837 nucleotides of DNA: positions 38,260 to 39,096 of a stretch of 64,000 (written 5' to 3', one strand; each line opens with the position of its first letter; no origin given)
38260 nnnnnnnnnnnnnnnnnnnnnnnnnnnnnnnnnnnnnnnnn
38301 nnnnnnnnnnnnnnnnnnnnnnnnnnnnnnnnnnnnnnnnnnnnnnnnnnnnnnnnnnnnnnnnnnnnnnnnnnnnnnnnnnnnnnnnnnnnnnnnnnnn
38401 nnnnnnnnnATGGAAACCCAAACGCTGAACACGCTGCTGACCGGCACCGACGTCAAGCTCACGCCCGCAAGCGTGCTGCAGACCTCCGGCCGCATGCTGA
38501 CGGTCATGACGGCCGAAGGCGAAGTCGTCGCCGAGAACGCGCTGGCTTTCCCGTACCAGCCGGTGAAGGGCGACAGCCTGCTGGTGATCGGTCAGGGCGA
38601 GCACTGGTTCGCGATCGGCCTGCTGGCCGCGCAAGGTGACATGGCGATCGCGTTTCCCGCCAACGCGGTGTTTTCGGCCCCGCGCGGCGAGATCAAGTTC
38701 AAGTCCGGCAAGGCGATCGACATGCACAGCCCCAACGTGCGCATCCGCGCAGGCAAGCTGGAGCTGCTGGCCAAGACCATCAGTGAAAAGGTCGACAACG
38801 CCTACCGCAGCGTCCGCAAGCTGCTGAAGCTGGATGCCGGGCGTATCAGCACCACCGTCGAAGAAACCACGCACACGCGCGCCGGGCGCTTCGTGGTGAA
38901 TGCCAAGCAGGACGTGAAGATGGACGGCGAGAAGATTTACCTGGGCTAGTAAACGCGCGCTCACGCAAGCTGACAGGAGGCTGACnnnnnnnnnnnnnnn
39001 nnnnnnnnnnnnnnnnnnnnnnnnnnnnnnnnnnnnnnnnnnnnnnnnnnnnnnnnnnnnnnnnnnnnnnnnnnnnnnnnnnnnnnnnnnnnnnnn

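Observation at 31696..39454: VgrG-linked module of DUF2169::pentapeptide fusion, 642-aa pentapeptide protein, DUF3540-like protein and toxin-less DUF4150 PAAR: about 900 residues of beta-helix repeats where an effector would normally sit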

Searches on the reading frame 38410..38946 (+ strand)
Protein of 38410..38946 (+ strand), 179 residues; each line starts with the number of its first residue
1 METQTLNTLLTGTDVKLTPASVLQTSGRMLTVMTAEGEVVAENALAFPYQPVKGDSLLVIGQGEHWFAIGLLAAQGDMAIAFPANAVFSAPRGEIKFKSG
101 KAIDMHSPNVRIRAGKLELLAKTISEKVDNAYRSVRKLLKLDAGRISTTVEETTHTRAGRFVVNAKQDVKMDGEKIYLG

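Call 4: search_protein_families(library=pfam, proteins=[window:38410-38946:+], max_evalue=0.01)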
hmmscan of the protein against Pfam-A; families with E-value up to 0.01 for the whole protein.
window:38410-38946:+ (179 aa): 1 family
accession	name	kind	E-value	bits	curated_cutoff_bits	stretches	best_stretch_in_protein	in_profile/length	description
PF12059.13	DUF3540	-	1.9e-21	77.3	27.9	2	100-179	120-199/199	Protein of unknown function (DUF3540)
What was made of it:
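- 38410..38949 (+): tvpC (tagC), 179 aa, DUF3540. Predicted VgrG-tip mimic (OB-fold plus short beta-prism, no gp27 domain). Its start overlaps the tvpB end by 19 nt. DUF3540 E 1.9e-21, above the cut-off (call 4).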

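Call 5: search_protein_families(library=ncbifam, proteins=[window:38410-38946:+], max_evalue=0.01)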
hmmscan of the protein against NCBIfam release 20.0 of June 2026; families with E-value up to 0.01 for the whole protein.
window:38410-38946:+ (179 aa): 0 families

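Call 26: find_homologous_proteins(query=window:38410-38946:+, max_evalue=0.001)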
Query window:38410-38946:+ (179 aa): 14 proteins with E <= 0.001 among 158 candidates.
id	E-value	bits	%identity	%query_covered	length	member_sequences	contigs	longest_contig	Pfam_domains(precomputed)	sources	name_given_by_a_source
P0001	2.3e-109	380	100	100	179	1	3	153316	PF12059.14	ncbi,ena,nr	ncbi:MAG: DUF3540 domain-containing protein [Planctomycetes bacterium]|nr:DUF3540 domain-containing 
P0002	2.4e-87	309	78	100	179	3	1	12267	PF12059.14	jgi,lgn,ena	-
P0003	1.4e-86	306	80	100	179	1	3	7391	PF12059.14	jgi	jgi:hypothetical protein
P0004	2.0e-86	306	80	100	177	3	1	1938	PF12059.14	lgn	-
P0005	8.9e-86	304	77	100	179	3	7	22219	PF12059.14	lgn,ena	-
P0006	4.6e-85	301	78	100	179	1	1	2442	PF12059.14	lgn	-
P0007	1.7e-83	296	78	100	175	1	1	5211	PF12059.14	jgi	jgi:hypothetical protein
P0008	2.1e-83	296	79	100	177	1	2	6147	PF12059.14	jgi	jgi:hypothetical protein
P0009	1.8e-82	293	78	100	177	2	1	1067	PF12059.14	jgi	jgi:hypothetical protein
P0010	2.1e-82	293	75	100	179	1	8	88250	PF12059.14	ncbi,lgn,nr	ncbi:MAG: DUF3540 domain-containing protein [Planctomycetes bacterium]|nr:DUF3540 domain-containing 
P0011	9.2e-81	287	75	100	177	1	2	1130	PF12059.14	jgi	jgi:hypothetical protein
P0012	1.5e-78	280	72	100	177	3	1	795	PF12059.14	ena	-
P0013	1.2e-51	193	53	100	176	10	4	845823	PF12059.14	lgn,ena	-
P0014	1.1e-50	190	53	100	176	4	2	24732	PF12059.14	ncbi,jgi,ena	-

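Call 31: find_related_loci(query=A1, collection=genome_contigs, flank=10000)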
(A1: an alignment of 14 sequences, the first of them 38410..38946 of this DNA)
Query A1 (179 aa) in genome_contigs; peptide patterns used: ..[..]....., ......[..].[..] (x = any residue, [..] = any of these).
119 stretches matched a pattern; 9 encode a relative of the query (tblastn E <= 1e-3); 9 distinct loci.
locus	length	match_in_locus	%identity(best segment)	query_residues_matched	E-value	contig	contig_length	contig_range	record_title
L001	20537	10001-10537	75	1-179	4e-92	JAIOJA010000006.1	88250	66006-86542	MAG: Planctomycetota bacterium isolate MAG_44 contig_8633, whole genome shotgun sequence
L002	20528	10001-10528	55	1-179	8e-63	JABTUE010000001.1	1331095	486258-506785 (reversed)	MAG: Planctomycetota bacterium isolate H3_PLA7 seq001, whole genome shotgun sequence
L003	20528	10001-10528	53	1-179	5e-62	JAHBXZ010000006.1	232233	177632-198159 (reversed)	MAG: Planctomycetota bacterium isolate ACE_PLA32 PLA32_6, whole genome shotgun sequence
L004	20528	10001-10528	53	1-179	8e-61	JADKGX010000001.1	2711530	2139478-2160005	MAG: Planctomycetota bacterium isolate Ribe_18-Q3-R11-54_MAXAC.269 tig00000386-10-27093100, whole genome shotgun sequenc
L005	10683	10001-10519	35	7-179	3e-33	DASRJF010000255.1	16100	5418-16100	MAG TPA_asm: Planctomycetota bacterium isolate SMAG_U10129 k141_4046912, whole genome shotgun sequence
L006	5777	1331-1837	36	13-179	6e-30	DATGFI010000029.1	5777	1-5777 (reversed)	MAG TPA_asm: Planctomycetota bacterium isolate SMAG_U9724 k141_1145691, whole genome shotgun sequence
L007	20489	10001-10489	34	7-179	1e-23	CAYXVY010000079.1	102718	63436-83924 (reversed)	MAG TPA_asm: uncultured Planctomycetales bacterium isolate binchicken_co165_413 genome assembly, contig: k141_2005935, w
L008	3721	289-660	31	39-169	3e-13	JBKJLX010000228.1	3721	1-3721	MAG: Polyangiaceae bacterium isolate ant_bin.300 k117_116251, whole genome shotgun sequence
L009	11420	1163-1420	31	93-179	1e-7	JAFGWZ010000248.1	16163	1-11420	MAG: Deltaproteobacteria bacterium isolate ZodW_Metabat.303 k87_21049889, whole genome shotgun sequence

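Call 33: predict_structure(alignment_id=A1)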
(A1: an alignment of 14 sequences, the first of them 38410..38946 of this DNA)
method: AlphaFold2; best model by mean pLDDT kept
length: 179 residues; sequences in the alignment: 14
mean_pLDDT: 60.6   pTM: 0.36
mean pLDDT of the five models: 60.6, 58.1, 57.9, 50.3, 49.0
residues with pLDDT >= 90: 1; 70-90: 55; 50-70: 51; < 50: 72
segments of 3 or more residues with pLDDT < 50: 1-12, 81-83, 85-113, 142-164
pLDDT, mean of each block of 10 residues (from residue 1): 45 70 85 87 73 84 82 65 46 41 38 53 65 63 47 43 51 54
secondary structure, 60 per line:
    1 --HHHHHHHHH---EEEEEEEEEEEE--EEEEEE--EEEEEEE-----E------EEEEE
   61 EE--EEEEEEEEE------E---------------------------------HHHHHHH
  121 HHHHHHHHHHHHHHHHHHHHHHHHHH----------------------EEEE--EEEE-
elements in order: H3-11 E15-26 E29-34 E37-43 E56-62 E65-73 H114-146 E169-172 E175-178
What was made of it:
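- The C-terminal half of the TvpC monomer model is low confidence and partly helical (call 33).
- Tried and rejected: AF2 monomer of TvpC: only the OB half is usable (call 33).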

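Call 35: search_protein_representatives(alignment_id=A1)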
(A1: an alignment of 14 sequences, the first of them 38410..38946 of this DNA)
Query: 14 sequences, 177 profile positions. Proteins with E-value up to 0.001 (for the whole library): 1700; up to 1e-10: 564; up to 1e-30: 43. The best 150 are listed.
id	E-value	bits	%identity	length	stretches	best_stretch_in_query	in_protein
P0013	2.0e-85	301.2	-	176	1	1-177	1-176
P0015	4.1e-52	192.7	-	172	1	6-177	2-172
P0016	2.7e-51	190.1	-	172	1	11-177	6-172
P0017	4.7e-45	169.7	-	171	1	14-177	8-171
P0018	1.8e-43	164.6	-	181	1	7-177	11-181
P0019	1.5e-42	161.5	-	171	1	12-177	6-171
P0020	2.2e-42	161.0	-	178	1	12-177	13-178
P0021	6.8e-40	152.9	-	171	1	11-177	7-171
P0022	1.2e-39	152.1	-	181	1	14-177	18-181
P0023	2.4e-39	151.1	-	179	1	7-177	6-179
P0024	1.8e-38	148.3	-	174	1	11-177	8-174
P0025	1.7e-37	145.1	-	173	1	12-177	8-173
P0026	2.1e-37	144.8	-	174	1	10-177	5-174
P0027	4.6e-37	143.7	-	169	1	13-177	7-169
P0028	5.3e-37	143.5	-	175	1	11-177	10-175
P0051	6.0e-31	123.8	-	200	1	11-177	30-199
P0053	8.7e-31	123.2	-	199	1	5-177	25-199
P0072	4.6e-29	117.6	-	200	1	15-177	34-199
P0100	4.6e-27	111.1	-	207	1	14-177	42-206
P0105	6.9e-27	110.5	-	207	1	15-176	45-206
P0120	1.3e-25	106.4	-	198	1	16-177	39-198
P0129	4.7e-25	104.6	-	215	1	37-177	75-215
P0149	1.9e-24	102.6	-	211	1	14-177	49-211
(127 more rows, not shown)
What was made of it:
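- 38410..38949 (+): The family has 1700 50%-identity representatives, mostly 170-215 aa (call 35).
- On Class III Tvp system / DUF2169 synteny type C / TagAB-TagB-TagC-TagD: It belongs to a family with 1700 representatives (call 35).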

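Call 36: fold_search(model_id=the predicted structure, library=pdb)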
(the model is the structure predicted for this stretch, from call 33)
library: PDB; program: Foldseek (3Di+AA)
matches with E <= 10: 1363; with E <= 0.001: 0
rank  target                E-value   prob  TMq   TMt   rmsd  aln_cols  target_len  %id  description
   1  9fco_I                2.9e-03  1.00  0.28  0.65   2.8        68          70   16  Structure of E. coli 30S-IF1-IF3-mRNA-Kasugamycin complex (released 2025-03-19)
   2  6h4d                  4.6e-03  1.00  0.31  0.20   2.1        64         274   19  Crystal structure of RsgA from Pseudomonas aeruginosa (released 2019-06-26)
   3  9h9h_X                5.7e-03  1.00  0.29  0.71   1.6        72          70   17  Complex 1 30S-IF1-IF2-IF3-GE81112 (released 2025-08-06)
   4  1bkb                  5.7e-03  1.00  0.31  0.40   2.1        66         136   12  INITIATION FACTOR 5A FROM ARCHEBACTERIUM PYROBACULUM AEROPHILUM (released 1998-11-04)
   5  4a2i_V                8.1e-03  1.00  0.28  0.18   1.8        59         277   14  Cryo-electron Microscopy Structure of the 30S Subunit in Complex with the YjeQ Biogenesis Factor (released 2011-11-02)
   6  2eif                  9.1e-03  1.00  0.26  0.33   3.6        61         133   16  Eukaryotic translation initiation factor 5A from Methanococcus jannaschii (released 1999-10-12)
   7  2rcn                  1.1e-02  1.00  0.29  0.19   1.8        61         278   13  Crystal Structure of the Ribosomal interacting GTPase YjeQ from the Enterobacterial species Salmonella Typhimurium. (released 2008-01-29)
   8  3i4o_B                1.3e-02  1.00  0.27  0.67   2.4        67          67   10  Crystal Structure of Translation Initiation Factor 1 from Mycobacterium tuberculosis (released 2010-02-23)
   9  8ppl_Iq               1.3e-02  1.00  0.27  0.44   2.8        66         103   18  MERS-CoV Nsp1 bound to the human 43S pre-initiation complex (released 2023-10-18)
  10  1eif                  1.3e-02  1.00  0.29  0.39   2.2        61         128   11  EUKARYOTIC TRANSLATION INITIATION FACTOR 5A FROM METHANOCOCCUS JANNASCHII (released 1998-10-14)
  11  6zp4_G                1.4e-02  1.00  0.29  0.56   2.1        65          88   18  SARS-CoV-2 Nsp1 bound to a human 43S preinitiation ribosome complex - state 2 (released 2020-07-29)
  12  8s8k_L                1.5e-02  1.00  0.26  0.30   8.1        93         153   13  Structure of a yeast 48S-AUC preinitiation complex in swivelled conformation (model py48S-AUC-swiv-eIF1) (released 2024-11-06)
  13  8aaf_v                1.9e-02  0.99  0.23  0.28   5.5        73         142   16  Yeast RQC complex in state G (released 2023-03-08)
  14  7boi_W                2.1e-02  1.00  0.28  0.17   2.3        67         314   10  Bacterial 30S ribosomal subunit assembly complex state F (multibody refinement for body domain of 30S ribosome) (released 2021-07-07)
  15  6q84_F                2.1e-02  1.00  0.24  0.32   5.0        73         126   16  Crystal structure of RanGTP-Pdr6-eIF5A export complex (released 2019-05-01)
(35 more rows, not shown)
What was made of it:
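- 38410..38949 (+): In the AF2 monomer, residues 14-75 form a beta-barrel (pLDDT 70-87) that matches OB-fold proteins (calls 33, 36).
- On Class III Tvp system / DUF2169 synteny type C / TagAB-TagB-TagC-TagD: OB-fold supported: AF2 residues 14-75 have pLDDT 70-87, and Foldseek hits are IF1, RsgA and eIF5A OB domains at E about 3e-3 (calls 33, 36).
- TvpC has an OB-fold N-terminal half (calls 33, 36).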

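Call 40: search_solved_structures(query=A2, max_evalue=10, show_alignments=2)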
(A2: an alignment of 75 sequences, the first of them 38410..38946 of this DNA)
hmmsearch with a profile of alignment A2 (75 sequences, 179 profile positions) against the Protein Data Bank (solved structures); distinct sequences matched with E-value up to 10: 8.
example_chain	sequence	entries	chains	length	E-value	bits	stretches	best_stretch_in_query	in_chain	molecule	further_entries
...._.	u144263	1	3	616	0.0028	20.6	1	74-115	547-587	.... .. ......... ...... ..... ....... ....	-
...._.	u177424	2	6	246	0.017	18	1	83-123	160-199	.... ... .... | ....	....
7b5h_AJ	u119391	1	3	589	0.026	17.4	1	79-116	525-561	All3320 protein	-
6rbk_C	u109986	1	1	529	0.081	15.8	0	72-119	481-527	Afp8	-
9vzk_q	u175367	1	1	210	0.11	15.4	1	72-113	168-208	Gp5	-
4gn0_A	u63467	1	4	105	0.17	14.8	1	118-162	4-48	Hamp domain of AF1503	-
9jg8_G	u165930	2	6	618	0.2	14.5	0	90-150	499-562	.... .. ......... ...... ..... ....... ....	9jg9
4cq4_A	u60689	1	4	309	0.37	13.7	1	117-162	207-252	ENGINEERED VERSION OF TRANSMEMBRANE RECEPTOR AF1503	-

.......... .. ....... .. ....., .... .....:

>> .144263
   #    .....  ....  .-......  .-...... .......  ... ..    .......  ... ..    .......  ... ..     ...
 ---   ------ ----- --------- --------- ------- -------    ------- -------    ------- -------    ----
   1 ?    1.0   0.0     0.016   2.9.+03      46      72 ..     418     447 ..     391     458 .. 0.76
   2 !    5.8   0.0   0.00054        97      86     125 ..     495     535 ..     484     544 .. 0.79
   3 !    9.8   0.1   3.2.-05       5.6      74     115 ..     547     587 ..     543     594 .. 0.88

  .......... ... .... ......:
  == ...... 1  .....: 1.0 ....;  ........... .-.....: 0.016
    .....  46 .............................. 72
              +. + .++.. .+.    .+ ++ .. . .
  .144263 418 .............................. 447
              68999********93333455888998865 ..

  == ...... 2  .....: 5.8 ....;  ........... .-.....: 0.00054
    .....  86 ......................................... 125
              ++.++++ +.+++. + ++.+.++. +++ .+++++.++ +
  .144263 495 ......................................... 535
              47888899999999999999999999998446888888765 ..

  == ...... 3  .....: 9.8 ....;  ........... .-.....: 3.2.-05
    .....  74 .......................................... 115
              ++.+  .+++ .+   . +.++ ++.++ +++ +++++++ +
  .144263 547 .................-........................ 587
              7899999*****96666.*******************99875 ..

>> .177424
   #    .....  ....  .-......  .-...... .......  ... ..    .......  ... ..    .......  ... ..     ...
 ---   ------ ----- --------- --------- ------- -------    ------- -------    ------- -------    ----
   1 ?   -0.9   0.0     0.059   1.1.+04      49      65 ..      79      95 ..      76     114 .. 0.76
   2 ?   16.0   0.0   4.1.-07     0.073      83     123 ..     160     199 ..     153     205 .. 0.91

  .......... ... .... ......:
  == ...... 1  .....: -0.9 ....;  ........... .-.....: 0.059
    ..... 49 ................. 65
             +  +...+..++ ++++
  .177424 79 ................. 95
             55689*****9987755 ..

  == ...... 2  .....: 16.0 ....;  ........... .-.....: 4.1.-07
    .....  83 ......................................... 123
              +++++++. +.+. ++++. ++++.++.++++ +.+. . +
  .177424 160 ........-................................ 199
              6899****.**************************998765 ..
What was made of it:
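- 38410..38949 (+): The family profile's best PDB hits are VgrG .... (E 0.0028), tail tip gp86, All3320, Afp8 and gp5 (call 40).
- On Class III Tvp system / DUF2169 synteny type C / TagAB-TagB-TagC-TagD: The family profile's best PDB hits are spike proteins, but they are weak (E 0.003-0.2; call 40).
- These hits include the gp5-type '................' OB motif and the beta-helix region (call 40). The PDB profile hits for TvpC are weak (E 0.003-0.2, call 40).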

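Call 41: search_dna_similar(query=window:38410-38946:+, collection=plasmids, mode=protein, max_evalue=0.001, max_rows=30, rows=spread)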
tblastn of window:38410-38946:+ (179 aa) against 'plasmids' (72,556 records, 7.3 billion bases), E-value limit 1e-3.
No match.
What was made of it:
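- Tried and rejected: tblastn of TvpC against the plasmid collection: no match (call 41).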

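Call 45: list_cluster_members(proteins=[P0129, P0149, P0100, P0105, P0051, P0072, P0053, P0120, P0015, P0018])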
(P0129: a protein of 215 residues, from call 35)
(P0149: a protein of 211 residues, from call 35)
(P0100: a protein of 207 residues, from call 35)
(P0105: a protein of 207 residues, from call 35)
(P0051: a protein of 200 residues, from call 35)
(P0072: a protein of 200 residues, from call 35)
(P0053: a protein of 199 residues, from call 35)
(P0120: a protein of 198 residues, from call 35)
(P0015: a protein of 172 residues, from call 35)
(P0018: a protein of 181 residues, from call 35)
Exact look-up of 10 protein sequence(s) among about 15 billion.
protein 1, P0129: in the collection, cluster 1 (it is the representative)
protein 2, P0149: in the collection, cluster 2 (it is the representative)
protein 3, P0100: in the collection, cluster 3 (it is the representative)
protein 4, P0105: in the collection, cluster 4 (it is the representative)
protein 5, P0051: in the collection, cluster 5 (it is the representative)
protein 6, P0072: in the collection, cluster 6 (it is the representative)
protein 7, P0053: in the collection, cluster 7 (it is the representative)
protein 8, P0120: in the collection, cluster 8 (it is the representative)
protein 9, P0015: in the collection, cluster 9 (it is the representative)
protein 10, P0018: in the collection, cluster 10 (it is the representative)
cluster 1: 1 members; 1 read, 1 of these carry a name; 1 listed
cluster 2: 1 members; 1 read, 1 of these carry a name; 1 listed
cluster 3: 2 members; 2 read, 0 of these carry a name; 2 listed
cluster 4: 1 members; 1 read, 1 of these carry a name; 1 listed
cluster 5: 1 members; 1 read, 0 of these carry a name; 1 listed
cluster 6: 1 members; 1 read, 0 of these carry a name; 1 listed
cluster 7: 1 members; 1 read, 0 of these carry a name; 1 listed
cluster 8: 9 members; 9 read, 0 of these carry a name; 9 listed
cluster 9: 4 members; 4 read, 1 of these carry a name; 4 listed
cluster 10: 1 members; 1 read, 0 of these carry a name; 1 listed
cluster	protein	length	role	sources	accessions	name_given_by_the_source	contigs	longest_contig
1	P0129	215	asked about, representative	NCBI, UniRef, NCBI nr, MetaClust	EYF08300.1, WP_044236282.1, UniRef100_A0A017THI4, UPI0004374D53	DUF3540 domain-containing protein [Chondromyces apiculatus] | DUF3540 domain-containing protein n=1 Tax=Chondromyces apiculatus DSM 436 TaxID=1192034 ... | status=active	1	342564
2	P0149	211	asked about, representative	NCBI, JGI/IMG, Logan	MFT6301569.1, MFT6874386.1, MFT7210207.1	MAG: hypothetical protein ACI9XK_000443 [Granulosicoccus sp.] | hypothetical protein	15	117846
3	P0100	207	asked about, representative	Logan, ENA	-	-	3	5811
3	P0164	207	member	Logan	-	-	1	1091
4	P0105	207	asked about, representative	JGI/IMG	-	hypothetical protein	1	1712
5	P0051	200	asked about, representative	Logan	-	-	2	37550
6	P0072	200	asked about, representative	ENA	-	-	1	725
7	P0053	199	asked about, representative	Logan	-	-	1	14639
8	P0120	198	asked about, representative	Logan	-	-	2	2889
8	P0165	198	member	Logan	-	-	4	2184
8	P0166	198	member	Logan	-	-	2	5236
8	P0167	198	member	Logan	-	-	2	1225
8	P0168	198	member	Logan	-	-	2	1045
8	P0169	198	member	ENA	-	-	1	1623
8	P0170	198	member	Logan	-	-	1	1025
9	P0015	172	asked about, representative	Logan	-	-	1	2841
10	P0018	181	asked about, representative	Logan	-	-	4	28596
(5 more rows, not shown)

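Call 62: find_related_loci(query=A1, collection=metagenome_contigs, flank=10000)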
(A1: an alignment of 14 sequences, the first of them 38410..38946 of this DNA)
Query A1 (179 aa) in metagenome_contigs; peptide patterns used: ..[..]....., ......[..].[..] (x = any residue, [..] = any of these).
225 stretches matched a pattern; 18 encode a relative of the query (tblastn E <= 1e-3); 18 distinct loci.
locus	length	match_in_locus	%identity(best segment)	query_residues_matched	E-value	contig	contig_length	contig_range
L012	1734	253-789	78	1-179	8e-103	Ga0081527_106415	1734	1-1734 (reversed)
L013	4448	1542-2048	41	13-179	4e-40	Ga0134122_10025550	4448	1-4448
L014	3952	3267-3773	40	13-179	1e-39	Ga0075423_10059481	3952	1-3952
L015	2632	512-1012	41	15-179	2e-39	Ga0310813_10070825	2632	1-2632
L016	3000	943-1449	45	13-179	1e-38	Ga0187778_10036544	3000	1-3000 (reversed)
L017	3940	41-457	43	41-179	7e-38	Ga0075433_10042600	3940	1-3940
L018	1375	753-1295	39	6-179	2e-38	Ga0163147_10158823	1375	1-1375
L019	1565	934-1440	39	13-179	1e-37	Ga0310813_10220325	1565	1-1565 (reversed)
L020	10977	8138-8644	39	13-179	9e-36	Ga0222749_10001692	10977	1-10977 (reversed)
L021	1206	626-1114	36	17-179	2e-35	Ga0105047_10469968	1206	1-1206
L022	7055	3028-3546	35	7-179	2e-33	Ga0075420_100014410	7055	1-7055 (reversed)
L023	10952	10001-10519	35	7-179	2e-33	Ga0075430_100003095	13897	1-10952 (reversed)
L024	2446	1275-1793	39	9-179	4e-33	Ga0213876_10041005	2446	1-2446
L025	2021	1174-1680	38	13-179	5e-31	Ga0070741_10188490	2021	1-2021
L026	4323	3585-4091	36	13-179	5e-31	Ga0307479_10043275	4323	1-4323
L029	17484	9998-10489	29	17-179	6e-24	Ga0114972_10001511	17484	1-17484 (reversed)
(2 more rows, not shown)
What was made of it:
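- Tried and rejected: The closer alignment A1 returned mostly short metagenome contigs (call 62).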

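Call 64: search_protein_families(library=pfam, proteins=[L029:7243-8364:+, L008:725-1921:+, L029:9827-10489:+, L029:6576-7211:+], max_evalue=0.01)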
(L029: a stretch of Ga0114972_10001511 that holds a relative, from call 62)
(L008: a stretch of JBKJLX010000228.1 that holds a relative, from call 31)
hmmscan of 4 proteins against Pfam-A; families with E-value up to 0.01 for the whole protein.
L029:7243-8364:+ (374 aa): 2 families
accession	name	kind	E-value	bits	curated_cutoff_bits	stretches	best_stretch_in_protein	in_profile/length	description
PF03572.23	Peptidase_S41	-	1.8e-37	128.9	24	1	186-346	2-164/165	Peptidase family S41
PF13665.11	Tox-PAAR-like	-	2.1e-29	102.2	31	1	12-117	3-107/108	Toxin PAAR-like domain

L008:725-1921:+ (399 aa): 2 families
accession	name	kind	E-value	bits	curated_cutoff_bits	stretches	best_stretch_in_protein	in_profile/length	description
PF03572.23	Peptidase_S41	-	6.8e-35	120.5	24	1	194-360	4-164/165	Peptidase family S41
PF13665.11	Tox-PAAR-like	-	2.6e-25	89.1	31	1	12-117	3-107/108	Toxin PAAR-like domain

L029:9827-10489:+ (221 aa): 1 family
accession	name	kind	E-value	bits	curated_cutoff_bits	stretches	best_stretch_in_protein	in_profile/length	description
PF12059.13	DUF3540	-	1.1e-18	68.3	27.9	2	62-163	2-106/199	Protein of unknown function (DUF3540)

L029:6576-7211:+ (212 aa): 1 family
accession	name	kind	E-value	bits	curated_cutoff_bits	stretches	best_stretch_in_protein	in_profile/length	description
PF12059.13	DUF3540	-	9.1e-08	32.7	27.9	1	83-160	31-112/199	Protein of unknown function (DUF3540)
